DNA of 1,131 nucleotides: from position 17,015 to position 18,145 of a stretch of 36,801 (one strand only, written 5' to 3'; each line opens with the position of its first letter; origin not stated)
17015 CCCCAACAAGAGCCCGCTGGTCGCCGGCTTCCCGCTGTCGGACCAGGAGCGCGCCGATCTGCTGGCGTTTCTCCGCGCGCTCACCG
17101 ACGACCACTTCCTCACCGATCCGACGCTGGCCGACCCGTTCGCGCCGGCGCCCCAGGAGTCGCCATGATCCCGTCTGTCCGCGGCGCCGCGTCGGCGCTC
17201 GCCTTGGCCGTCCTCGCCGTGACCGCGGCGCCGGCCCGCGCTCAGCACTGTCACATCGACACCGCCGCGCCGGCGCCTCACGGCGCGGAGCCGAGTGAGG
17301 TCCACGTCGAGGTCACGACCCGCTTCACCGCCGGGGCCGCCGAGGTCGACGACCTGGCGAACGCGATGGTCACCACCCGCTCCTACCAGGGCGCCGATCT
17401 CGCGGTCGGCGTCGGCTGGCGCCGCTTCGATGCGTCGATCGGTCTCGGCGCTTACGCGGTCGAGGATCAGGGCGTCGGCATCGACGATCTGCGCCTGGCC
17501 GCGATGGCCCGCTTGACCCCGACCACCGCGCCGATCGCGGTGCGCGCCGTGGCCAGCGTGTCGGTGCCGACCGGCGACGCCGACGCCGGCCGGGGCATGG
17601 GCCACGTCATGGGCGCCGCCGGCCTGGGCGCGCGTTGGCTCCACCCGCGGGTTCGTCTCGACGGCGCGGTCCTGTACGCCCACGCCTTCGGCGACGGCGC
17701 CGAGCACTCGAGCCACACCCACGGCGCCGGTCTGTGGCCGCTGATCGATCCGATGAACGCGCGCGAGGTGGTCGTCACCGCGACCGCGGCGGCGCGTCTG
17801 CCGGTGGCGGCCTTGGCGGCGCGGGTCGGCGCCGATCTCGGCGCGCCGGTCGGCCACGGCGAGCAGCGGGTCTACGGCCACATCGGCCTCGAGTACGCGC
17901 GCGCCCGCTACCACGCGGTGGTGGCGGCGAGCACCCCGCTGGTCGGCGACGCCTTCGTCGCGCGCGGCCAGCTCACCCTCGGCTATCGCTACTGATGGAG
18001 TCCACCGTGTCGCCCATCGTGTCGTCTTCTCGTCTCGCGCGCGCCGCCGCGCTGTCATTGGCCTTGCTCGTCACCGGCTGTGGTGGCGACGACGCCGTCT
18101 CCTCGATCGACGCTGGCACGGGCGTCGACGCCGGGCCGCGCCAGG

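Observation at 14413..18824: MbnP/MbnH-like 'metallo-mystery pair' embedded in a five-gene translationally coupled operon with an OMP-like protein, a lipoprotein and a mono-heme cytochrome c, preceded by a CCCGEH...DCGCADC membrane protein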

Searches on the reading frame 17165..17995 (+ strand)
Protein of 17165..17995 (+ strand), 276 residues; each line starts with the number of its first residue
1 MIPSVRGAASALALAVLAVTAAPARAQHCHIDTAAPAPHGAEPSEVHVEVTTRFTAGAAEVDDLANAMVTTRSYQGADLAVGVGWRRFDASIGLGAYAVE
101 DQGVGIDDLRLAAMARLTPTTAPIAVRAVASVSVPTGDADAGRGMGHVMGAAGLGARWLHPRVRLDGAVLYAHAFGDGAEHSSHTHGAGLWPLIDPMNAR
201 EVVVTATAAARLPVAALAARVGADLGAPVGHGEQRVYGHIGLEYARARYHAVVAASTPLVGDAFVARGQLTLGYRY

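Call 4: search_protein_families(library=ncbifam, proteins=[window:17165-17995:+], max_evalue=1)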
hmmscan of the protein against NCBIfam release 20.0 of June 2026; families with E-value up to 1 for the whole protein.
window:17165-17995:+ (276 aa): 0 families

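Call 5: search_protein_families(library=pfam, proteins=[window:17165-17995:+], max_evalue=1)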
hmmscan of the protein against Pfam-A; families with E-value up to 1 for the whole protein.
window:17165-17995:+ (276 aa): 1 family
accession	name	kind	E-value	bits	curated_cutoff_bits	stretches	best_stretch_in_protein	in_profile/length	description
PF13557.12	Phenol_MetA_deg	-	0.016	15.7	22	1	71-173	32-143/242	Putative MetA-pathway of phenol degradation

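Call 23: find_homologous_proteins(query=window:17165-17995:+, max_evalue=0.001)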
Query window:17165-17995:+ (276 aa): 19 proteins with E <= 0.001 among 8000 candidates.
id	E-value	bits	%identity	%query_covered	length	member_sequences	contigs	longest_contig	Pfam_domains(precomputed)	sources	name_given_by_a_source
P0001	3.6e-167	572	98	100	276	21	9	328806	-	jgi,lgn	jgi:hypothetical protein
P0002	2.8e-74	268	56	96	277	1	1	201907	-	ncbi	ncbi:MAG: hypothetical protein R3B06_23765 [Kofleriaceae bacterium]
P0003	9.0e-69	250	51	96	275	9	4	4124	-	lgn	-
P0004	2.0e-68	249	52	97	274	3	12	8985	-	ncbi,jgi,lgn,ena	-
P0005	1.1e-67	246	53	91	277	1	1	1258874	-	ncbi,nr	ncbi:MAG: hypothetical protein IPL61_23720 [Myxococcales bacterium]|nr:hypothetical protein [Myxococ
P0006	1.2e-67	246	52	97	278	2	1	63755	-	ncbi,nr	ncbi:MAG: transporter [Myxococcales bacterium]|nr:transporter [Myxococcales bacterium]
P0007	4.9e-66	241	50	91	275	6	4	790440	-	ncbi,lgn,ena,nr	ncbi:MAG: hypothetical protein IPH44_14165 [Myxococcales bacterium]|nr:hypothetical protein [Myxococ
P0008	2.3e-65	239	51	99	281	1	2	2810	-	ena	-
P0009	5.3e-65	238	50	92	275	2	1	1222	-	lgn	-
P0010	1.5e-63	233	50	91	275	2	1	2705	-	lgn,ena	-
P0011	1.1e-61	227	51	91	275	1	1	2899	-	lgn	-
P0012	7.7e-58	214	51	91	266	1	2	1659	-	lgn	-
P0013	5.0e-56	208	48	97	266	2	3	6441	-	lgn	-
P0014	1.6e-53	200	45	96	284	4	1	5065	-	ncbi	-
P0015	8.2e-50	188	42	97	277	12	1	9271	-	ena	-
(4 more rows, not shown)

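Call 24: find_encoding_contigs(protein=P0002, flank=8000, max_places=2)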
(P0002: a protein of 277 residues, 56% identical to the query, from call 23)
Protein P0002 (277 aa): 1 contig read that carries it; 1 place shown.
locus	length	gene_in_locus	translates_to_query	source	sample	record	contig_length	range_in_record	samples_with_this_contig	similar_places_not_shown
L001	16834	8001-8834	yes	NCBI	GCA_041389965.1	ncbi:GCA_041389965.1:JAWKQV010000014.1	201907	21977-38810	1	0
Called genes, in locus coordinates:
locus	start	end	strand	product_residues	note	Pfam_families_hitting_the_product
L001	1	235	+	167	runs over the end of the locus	PF08719:NADAR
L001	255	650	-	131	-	PF10825:DUF2752 (weak)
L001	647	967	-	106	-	PF13828:DUF4190 (weak)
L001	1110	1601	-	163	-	-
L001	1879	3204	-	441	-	PF16697:Yop-YscD_cpl (faint), PF00498:FHA (weak), PF00158:Sigma54_activat, PF14532:Sigma54_activ_2, PF25601:AAA_lid_14, PF13384:HTH_23 (weak)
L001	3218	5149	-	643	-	PF00069:Pkinase, PF07714:PK_Tyr_Ser-Thr, PF03109:ABC1 (weak)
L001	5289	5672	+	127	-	-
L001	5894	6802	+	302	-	PF20243:MbnP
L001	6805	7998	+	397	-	PF03150:CCP_MauG, PF21419:RoxA-like_Cyt-c (faint)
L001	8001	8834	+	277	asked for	-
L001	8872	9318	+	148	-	-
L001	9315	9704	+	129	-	-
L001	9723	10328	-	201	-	-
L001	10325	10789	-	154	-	-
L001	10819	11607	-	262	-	PF03009:GDPD, PF13653:GDPD_2 (weak)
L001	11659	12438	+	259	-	PF13230:GATase_4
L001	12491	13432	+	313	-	PF03544:TonB_C (faint)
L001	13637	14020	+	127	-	PF12779:WXXGXW (weak)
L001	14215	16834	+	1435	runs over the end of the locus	PF07610:DUF1573 (faint), PF22067:Cep192_D3 (faint), PF22073:Cep192_D4 (faint), PF22544:HYDIN_VesB_CFA65-like_Ig (faint), PF15780:ASH (weak), PF12371:TMEM131_like_N (faint)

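Call 25: find_encoding_contigs(protein=P0005, flank=8000, max_places=2)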
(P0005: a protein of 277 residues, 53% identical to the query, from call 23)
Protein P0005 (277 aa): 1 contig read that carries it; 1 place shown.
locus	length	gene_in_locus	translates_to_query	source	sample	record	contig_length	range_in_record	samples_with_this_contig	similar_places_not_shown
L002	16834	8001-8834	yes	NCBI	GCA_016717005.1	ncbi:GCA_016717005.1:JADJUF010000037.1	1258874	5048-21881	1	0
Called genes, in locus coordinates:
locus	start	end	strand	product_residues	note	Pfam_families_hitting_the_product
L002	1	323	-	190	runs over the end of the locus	PF01923:Cob_adeno_trans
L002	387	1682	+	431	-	PF13188:PAS_8 (weak), PF08448:PAS_4, PF13426:PAS_9 (weak), PF00512:HisKA, PF02518:HATPase_c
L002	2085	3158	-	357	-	PF04055:Radical_SAM, PF06968:BATS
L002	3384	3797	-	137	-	-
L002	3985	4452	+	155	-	-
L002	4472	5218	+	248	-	PF06314:ADC, PF09844:DUF2071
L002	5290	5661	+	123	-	-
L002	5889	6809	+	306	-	PF20243:MbnP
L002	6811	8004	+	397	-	PF03150:CCP_MauG, PF21419:RoxA-like_Cyt-c (faint)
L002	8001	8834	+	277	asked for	-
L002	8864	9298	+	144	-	-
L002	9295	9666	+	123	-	-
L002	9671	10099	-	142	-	-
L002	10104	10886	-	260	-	PF00691:OmpA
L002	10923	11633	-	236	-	-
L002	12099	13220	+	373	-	PF00970:FAD_binding_6, PF00175:NAD_binding_1, PF00111:Fer2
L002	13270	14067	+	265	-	-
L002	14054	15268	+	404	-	PF11583:AurF (faint)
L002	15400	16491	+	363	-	PF07366:SnoaL, PF14534:DUF4440 (faint), PF12680:SnoaL_2, PF07366:SnoaL, PF12680:SnoaL_2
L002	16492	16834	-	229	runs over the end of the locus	-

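Call 26: find_encoding_contigs(protein=P0007, flank=8000, max_places=2)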
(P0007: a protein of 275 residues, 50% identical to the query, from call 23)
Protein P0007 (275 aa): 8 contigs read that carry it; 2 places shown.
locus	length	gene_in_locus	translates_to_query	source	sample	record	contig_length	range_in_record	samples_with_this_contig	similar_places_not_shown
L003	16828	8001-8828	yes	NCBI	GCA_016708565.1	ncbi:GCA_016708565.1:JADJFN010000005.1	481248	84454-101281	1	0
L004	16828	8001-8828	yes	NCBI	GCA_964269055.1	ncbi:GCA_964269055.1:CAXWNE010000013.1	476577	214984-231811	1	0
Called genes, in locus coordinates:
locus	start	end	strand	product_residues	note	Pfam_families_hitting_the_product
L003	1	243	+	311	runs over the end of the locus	-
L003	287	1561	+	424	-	PF00989:PAS (weak), PF13188:PAS_8 (faint), PF08448:PAS_4 (weak), PF13426:PAS_9 (weak), PF02518:HATPase_c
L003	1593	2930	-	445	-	PF17164:DUF5122 (weak)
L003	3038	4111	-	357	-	PF04055:Radical_SAM, PF06968:BATS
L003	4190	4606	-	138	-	-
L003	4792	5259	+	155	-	-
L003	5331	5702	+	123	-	-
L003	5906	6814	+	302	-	PF20243:MbnP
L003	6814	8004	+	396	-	PF03150:CCP_MauG, PF21419:RoxA-like_Cyt-c (faint)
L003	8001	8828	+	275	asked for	-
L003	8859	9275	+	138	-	-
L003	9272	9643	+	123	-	-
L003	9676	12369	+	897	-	PF00311:PEPcase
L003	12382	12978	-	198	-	-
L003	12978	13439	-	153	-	-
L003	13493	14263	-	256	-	PF03009:GDPD, PF13653:GDPD_2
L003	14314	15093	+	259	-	PF13230:GATase_4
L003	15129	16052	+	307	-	PF13103:TonB_2 (faint), PF03544:TonB_C (weak)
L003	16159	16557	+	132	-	-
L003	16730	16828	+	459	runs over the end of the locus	PF13448:DUF4114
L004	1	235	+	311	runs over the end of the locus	-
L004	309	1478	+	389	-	PF00989:PAS (weak), PF13188:PAS_8 (faint), PF08448:PAS_4 (weak), PF13426:PAS_9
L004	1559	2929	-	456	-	PF17164:DUF5122 (weak)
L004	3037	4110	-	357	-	PF04055:Radical_SAM, PF06968:BATS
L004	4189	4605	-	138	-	-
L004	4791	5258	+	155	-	-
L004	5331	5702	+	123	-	-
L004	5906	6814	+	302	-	PF20243:MbnP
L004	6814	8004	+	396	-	PF03150:CCP_MauG, PF21419:RoxA-like_Cyt-c (faint)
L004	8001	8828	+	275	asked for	-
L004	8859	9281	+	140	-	-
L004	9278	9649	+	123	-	-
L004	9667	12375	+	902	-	PF00311:PEPcase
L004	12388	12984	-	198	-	-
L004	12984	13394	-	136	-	-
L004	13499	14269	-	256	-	PF03009:GDPD, PF13653:GDPD_2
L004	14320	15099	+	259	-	PF13230:GATase_4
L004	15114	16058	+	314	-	PF13103:TonB_2 (faint), PF03544:TonB_C (weak)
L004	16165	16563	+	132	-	-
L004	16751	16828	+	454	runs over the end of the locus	PF13448:DUF4114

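Call 35: find_related_loci(query=A1, collection=genome_contigs, flank=7000)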
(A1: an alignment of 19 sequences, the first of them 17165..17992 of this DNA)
Query A1 (276 aa) in genome_contigs; peptide patterns used: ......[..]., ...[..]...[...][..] (x = any residue, [..] = any of these).
36 stretches matched a pattern; 15 encode a relative of the query (tblastn E <= 1e-3); 15 distinct loci.
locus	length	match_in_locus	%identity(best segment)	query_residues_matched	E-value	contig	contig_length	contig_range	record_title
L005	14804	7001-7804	56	12-276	1e-64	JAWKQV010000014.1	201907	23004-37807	MAG: Kofleriaceae bacterium isolate ABC1.117 ABC1.117.fa-14, whole genome shotgun sequence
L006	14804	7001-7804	52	9-276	9e-63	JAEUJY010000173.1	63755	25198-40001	MAG: Myxococcales bacterium isolate new MAG-81 k141_4276509, whole genome shotgun sequence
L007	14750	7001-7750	50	27-276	6e-59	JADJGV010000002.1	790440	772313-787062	MAG: Myxococcales bacterium isolate Damh_18-Q3-R51-60_BATAC.454 tig00000502-10-7904850, whole genome shotgun sequence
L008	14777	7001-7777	40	15-276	4e-43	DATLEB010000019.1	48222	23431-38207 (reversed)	MAG TPA_asm: Kofleriaceae bacterium isolate SMAG_U14365 k141_2997618, whole genome shotgun sequence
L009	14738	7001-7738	43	26-276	3e-42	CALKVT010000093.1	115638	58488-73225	MAG TPA_asm: uncultured Myxococcales bacterium isolate SRR1506987_bin.35_CONCOCT_v1.1_MAG genome assembly, contig: ERZ76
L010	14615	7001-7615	44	72-276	4e-41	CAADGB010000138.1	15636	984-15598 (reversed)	uncultured delta proteobacterium isolate PRO4.fa.gz genome assembly, contig: k127_725353, whole genome shotgun sequence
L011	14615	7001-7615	48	72-276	4e-39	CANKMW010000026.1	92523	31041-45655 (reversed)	MAG: Myxococcales bacterium isolate TH-Jun18-119 genome assembly, contig: TH-Jun18-C309, whole genome shotgun sequence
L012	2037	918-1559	43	65-276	5e-38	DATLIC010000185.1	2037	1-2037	MAG TPA_asm: Kofleriaceae bacterium isolate SMAG_U13657 k141_2490689, whole genome shotgun sequence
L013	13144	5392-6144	38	26-276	1e-31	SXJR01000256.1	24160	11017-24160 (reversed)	MAG: Myxococcales bacterium isolate F1-120-MAGs089 F1-120__c327046, whole genome shotgun sequence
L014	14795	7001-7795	33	14-276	4e-28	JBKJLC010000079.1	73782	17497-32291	MAG: Kofleriaceae bacterium isolate ant_bin.269 k117_3559777, whole genome shotgun sequence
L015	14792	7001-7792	33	14-275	7e-26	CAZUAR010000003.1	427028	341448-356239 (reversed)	MAG TPA_asm: uncultured Kofleriaceae bacterium isolate binchicken_co242_106 genome assembly, contig: NODE_51_length_4270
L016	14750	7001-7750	29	19-275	1e-18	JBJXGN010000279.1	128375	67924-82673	MAG: Kofleriaceae bacterium isolate F1F2.bin.256 k127_4828609, whole genome shotgun sequence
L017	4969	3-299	47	180-276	4e-17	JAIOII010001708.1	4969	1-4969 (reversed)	MAG: Kofleriaceae bacterium isolate MAG_26 contig_335040, whole genome shotgun sequence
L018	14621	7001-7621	34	72-275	1e-16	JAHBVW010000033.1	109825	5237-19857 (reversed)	MAG: Deltaproteobacteria bacterium isolate ACE_MYX2 MYX2_33, whole genome shotgun sequence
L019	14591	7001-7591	33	73-270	1e-16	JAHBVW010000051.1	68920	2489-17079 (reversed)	MAG: Deltaproteobacteria bacterium isolate ACE_MYX2 MYX2_51, whole genome shotgun sequence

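Call 37: predict_structure(alignment_id=A1)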
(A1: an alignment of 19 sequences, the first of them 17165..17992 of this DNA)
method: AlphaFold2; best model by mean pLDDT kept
length: 276 residues; sequences in the alignment: 19
mean_pLDDT: 76.3   pTM: 0.73
mean pLDDT of the five models: 76.3, 76.1, 74.0, 73.3, 73.0
residues with pLDDT >= 90: 102; 70-90: 91; 50-70: 32; < 50: 51
segments of 3 or more residues with pLDDT < 50: 1-3, 5-11, 16-42, 177-188
pLDDT, mean of each block of 10 residues (from residue 1): 45 45 32 37 73 90 71 90 92 88 82 90 91 73 65 92 92 65 46 65 92 92 90 85 92 92 82 93
secondary structure, 60 per line:
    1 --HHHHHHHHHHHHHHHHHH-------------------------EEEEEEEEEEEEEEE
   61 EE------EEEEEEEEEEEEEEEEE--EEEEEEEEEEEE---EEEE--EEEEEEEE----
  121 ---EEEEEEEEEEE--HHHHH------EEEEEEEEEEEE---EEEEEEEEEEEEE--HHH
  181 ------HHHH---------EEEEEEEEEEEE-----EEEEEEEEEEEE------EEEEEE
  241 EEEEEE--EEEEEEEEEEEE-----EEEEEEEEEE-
elements in order: H3-20 E46-62 E69-85 E88-99 E103-106 E109-116 E124-134 H137-141 E148-159 E163-175 H187-190 E200-211 E217-228 E235-246 E249-260 E266-275

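Call 50: search_protein_families(library=pfam, proteins=[L008:4103-4729:+, L008:4771-5115:+, L008:5177-5866:+, L008:5880-6164:+, L008:7796-8077:+, L008:8085-9536:-, L015:7860-9005:-, L015:9153-10499:-, L010:5241-5966:+, L010:7647-8147:+], max_evalue=0.1)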
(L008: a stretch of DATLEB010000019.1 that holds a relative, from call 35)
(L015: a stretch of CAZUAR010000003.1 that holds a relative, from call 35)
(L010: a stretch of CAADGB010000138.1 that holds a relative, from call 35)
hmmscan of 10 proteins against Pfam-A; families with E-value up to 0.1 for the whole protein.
L008:4103-4729:+ (208 aa): 0 families

L008:4771-5115:+ (114 aa): 0 families

L008:5177-5866:+ (229 aa): 1 family
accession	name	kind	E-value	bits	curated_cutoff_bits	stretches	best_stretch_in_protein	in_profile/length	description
PF07987.16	DUF1775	-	1.8e-16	61.3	25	1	25-157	1-146/146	Domain of unkown function (DUF1775)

L008:5880-6164:+ (94 aa): 0 families

L008:7796-8077:+ (93 aa): 0 families

L008:8085-9536:- (483 aa): 7 families
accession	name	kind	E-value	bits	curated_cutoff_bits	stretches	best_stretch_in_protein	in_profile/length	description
PF00158.32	Sigma54_activat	-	3.5e-17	63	20.2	2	330-391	88-150/168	Sigma-54 interaction domain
PF25601.1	AAA_lid_14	-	4.1e-16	59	27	1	409-479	1-71/87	AAA+ ATPase lid domain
PF00498.31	FHA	-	1.5e-13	51.4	20.7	1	25-87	2-67/67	FHA domain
PF16697.10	Yop-YscD_cpl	-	3.3e-13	50.1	33.2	1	9-95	4-92/94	Inner membrane component of T3SS, cytoplasmic domain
PF14532.12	Sigma54_activ_2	-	9e-10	39.4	25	1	291-408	25-138/138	Sigma-54 interaction domain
PF13191.12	AAA_16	-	0.0004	21.4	32.6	1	287-367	24-104/167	AAA ATPase domain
PF07728.20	AAA_5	-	0.001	19.5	22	0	335-384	66-123/139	AAA domain (dynein-related subfamily)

L015:7860-9005:- (381 aa): 3 families
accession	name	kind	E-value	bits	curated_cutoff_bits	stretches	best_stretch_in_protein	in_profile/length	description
PF07732.21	Cu-oxidase_3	-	8.6e-38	129.5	21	1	37-139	15-118/119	Multicopper oxidase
PF07731.20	Cu-oxidase_2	-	4.3e-34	117.7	20.4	2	162-275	5-129/137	Multicopper oxidase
PF00394.28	Cu-oxidase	-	3e-10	40.9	21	1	169-270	33-140/157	Multicopper oxidase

L015:9153-10499:- (448 aa): 1 family
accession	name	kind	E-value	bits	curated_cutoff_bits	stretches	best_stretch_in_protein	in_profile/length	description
PF02321.23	OEP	-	1.2e-20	74.6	22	2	248-418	2-181/187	Outer membrane efflux protein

L010:5241-5966:+ (241 aa): 0 families

L010:7647-8147:+ (166 aa): 1 family
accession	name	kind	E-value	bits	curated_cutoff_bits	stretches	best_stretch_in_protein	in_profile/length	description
PF13115.11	YtkA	-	0.0002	22.4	25.9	1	61-144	4-83/85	YtkA-like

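Call 62: search_protein_families(library=ncbifam, proteins=[L008:4103-4729:+, L008:4771-5115:+, L008:5177-5866:+, L008:5880-6164:+, L008:6172-6615:+, L008:6600-6980:+, L008:6956-7786:+, L010:5241-5966:+, L010:7647-8147:+], max_evalue=0.01)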
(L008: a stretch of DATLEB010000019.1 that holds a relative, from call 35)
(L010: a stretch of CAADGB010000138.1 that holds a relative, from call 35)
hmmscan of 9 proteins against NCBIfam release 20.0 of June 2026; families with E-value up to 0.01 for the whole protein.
L008:4103-4729:+ (208 aa): 0 families

L008:4771-5115:+ (114 aa): 0 families

L008:5177-5866:+ (229 aa): 0 families

L008:5880-6164:+ (94 aa): 0 families

L008:6172-6615:+ (147 aa): 0 families

L008:6600-6980:+ (126 aa): 2 families
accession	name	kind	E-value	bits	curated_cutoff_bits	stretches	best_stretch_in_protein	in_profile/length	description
TIGR00782.1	ccoP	equivalog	0.0002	20.7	179.95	1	43-103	109-165/285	cytochrome-c oxidase, cbb3-type subunit III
NF045774.1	cytochro_C551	exception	0.0046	16.9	118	1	9-73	10-68/110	cytochrome c551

L008:6956-7786:+ (276 aa): 0 families

L010:5241-5966:+ (241 aa): 0 families

L010:7647-8147:+ (166 aa): 0 families

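Call 65: search_protein_representatives(alignment_id=A1)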
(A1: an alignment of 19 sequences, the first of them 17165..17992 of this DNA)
Query: 19 sequences, 274 profile positions. Proteins with E-value up to 0.001 (for the whole library): 318; up to 1e-10: 262; up to 1e-30: 81. The best 150 are listed.
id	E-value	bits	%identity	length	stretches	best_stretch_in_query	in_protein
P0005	2.3e-116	404.5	-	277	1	4-274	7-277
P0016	6.9e-97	340.6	-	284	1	1-274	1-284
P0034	6.0e-94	331.0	-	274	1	9-274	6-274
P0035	2.2e-88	312.7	-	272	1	7-272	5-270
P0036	5.0e-66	239.4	-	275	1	4-274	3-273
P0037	2.0e-45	171.9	-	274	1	7-273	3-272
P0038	5.9e-44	167.0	-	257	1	11-274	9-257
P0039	4.4e-43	164.2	-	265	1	13-270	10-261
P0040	1.8e-42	162.2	-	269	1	6-274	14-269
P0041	1.1e-41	159.6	-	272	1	4-274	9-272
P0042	2.3e-41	158.6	-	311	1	47-274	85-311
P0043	2.0e-40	155.4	-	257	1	5-274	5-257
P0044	4.4e-40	154.3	-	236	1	50-274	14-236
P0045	3.6e-39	151.3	-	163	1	66-161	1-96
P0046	5.7e-39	150.7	-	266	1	11-274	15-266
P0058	2.6e-36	142.0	-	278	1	9-273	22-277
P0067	3.0e-35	138.5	-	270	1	9-274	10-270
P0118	3.1e-30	122.0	-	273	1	7-271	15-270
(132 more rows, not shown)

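Call 68: search_protein_families(library=pfam, alignment_id=A4, max_evalue=0.1)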
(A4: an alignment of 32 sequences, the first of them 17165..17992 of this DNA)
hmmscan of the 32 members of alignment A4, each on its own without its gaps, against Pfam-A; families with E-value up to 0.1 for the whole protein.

A. member 1, window:17165-17992:+ (276 aa): 1 family
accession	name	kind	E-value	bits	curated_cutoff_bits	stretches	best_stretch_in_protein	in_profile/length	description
PF13557.12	Phenol_MetA_deg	-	0.016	15.7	22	1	71-173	32-143/242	Putative MetA-pathway of phenol degradation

B. families by the number of members that match (of 32 scanned): 4 families
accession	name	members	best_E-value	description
PF13557.12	Phenol_MetA_deg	13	3.9e-06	Putative MetA-pathway of phenol degradation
PF00487.30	FA_desaturase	1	0.017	Fatty acid desaturase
PF13505.12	OMP_b-brl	1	0.032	Outer membrane protein beta-barrel domain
PF07213.16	DAP10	1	0.075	DAP10 membrane protein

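Call 69: find_encoding_contigs(protein=P0067, flank=6000, max_places=2)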
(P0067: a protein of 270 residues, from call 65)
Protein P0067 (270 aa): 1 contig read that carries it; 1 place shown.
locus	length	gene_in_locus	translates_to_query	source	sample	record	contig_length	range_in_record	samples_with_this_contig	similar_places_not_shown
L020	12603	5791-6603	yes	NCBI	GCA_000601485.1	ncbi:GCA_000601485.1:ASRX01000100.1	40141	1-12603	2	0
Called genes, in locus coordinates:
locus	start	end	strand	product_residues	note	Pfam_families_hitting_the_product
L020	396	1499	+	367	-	-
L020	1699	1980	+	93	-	-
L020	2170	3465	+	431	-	PF02518:HATPase_c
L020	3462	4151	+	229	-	-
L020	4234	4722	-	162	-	-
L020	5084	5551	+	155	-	-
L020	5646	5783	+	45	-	-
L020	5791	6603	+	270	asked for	-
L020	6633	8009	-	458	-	PF01082:Cu2_monooxygen (weak), PF03712:Cu2_monoox_C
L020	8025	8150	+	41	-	-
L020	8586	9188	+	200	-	PF04542:Sigma70_r2, PF08281:Sigma70_r4_2, PF04545:Sigma70_r4, PF22233:PhyR_sigma-like (weak)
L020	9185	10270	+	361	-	-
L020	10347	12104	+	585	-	-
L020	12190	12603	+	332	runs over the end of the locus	-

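Call 70: find_encoding_contigs(protein=P0040, flank=6000, max_places=2)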
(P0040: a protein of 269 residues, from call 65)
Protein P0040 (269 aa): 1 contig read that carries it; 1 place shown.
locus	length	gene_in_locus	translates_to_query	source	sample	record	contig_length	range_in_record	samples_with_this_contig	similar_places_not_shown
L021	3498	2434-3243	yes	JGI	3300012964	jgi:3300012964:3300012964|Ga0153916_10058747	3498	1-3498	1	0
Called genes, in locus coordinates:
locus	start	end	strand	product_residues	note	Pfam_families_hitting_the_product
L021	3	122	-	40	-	?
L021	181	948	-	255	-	PF00483:NTP_transferase, PF12804:NTP_transf_3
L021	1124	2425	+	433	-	PF01066:CDP-OH_P_transf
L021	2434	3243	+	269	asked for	-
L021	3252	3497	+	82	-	?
